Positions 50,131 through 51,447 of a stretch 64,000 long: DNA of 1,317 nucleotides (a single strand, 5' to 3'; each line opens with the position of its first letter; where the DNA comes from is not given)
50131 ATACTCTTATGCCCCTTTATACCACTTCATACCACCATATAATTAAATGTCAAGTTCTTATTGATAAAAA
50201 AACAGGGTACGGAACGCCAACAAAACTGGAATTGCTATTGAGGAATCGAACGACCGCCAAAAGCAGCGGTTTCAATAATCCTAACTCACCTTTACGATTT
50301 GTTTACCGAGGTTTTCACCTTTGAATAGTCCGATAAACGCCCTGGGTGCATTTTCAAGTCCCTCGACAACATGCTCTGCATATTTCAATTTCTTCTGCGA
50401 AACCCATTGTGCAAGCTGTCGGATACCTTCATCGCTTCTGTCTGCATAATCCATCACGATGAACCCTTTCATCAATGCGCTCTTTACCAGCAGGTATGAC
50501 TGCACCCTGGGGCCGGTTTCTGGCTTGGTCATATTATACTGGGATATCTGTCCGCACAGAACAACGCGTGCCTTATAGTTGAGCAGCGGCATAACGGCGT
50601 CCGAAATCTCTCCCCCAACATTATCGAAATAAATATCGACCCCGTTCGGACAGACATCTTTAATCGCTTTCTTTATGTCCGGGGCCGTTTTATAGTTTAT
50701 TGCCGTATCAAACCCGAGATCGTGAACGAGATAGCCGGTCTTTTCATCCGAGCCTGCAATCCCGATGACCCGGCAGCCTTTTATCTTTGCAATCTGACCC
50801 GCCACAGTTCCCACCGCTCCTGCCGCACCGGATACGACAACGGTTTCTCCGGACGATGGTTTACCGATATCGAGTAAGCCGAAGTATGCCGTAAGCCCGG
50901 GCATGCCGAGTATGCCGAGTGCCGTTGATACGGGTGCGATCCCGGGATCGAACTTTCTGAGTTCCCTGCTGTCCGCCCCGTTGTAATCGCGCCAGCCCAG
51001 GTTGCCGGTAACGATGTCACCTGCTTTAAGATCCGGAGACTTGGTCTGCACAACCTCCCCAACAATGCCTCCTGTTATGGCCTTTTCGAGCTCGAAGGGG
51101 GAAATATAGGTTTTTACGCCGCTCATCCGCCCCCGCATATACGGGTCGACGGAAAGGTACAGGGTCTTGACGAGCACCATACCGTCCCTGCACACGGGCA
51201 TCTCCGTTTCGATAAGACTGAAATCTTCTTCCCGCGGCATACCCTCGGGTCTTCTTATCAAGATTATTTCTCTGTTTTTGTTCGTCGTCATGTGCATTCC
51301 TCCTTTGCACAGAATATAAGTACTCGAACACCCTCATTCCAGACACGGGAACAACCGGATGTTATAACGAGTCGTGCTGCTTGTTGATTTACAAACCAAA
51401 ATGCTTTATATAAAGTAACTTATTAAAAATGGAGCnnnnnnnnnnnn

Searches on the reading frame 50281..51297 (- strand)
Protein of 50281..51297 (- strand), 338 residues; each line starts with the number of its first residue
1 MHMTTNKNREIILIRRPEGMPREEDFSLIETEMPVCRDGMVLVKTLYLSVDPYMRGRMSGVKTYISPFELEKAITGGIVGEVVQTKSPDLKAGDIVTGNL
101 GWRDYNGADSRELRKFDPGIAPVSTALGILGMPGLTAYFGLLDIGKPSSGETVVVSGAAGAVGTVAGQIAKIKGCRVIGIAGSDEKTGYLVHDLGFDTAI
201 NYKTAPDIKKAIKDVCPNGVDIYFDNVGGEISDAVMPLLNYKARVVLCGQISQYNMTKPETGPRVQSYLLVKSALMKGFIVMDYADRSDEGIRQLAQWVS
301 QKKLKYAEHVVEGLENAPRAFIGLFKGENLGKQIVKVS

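Call 64: search_protein_families(library=pfam, proteins=[window:50281-51297:-], max_evalue=0.001)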
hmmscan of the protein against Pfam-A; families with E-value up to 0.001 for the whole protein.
window:50281-51297:- (338 aa): 3 families
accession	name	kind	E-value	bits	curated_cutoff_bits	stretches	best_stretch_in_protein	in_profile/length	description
PF16884.10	ADH_N_2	-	2e-37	127.9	31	1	9-115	1-107/108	N-terminal domain of oxidoreductase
PF00107.32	ADH_zinc_N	-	1.5e-21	77.1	31.8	1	161-289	1-117/129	Zinc-binding dehydrogenase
PF13602.12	ADH_zinc_N_2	-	2.9e-11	44.8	27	1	194-335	1-134/134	Zinc-binding dehydrogenase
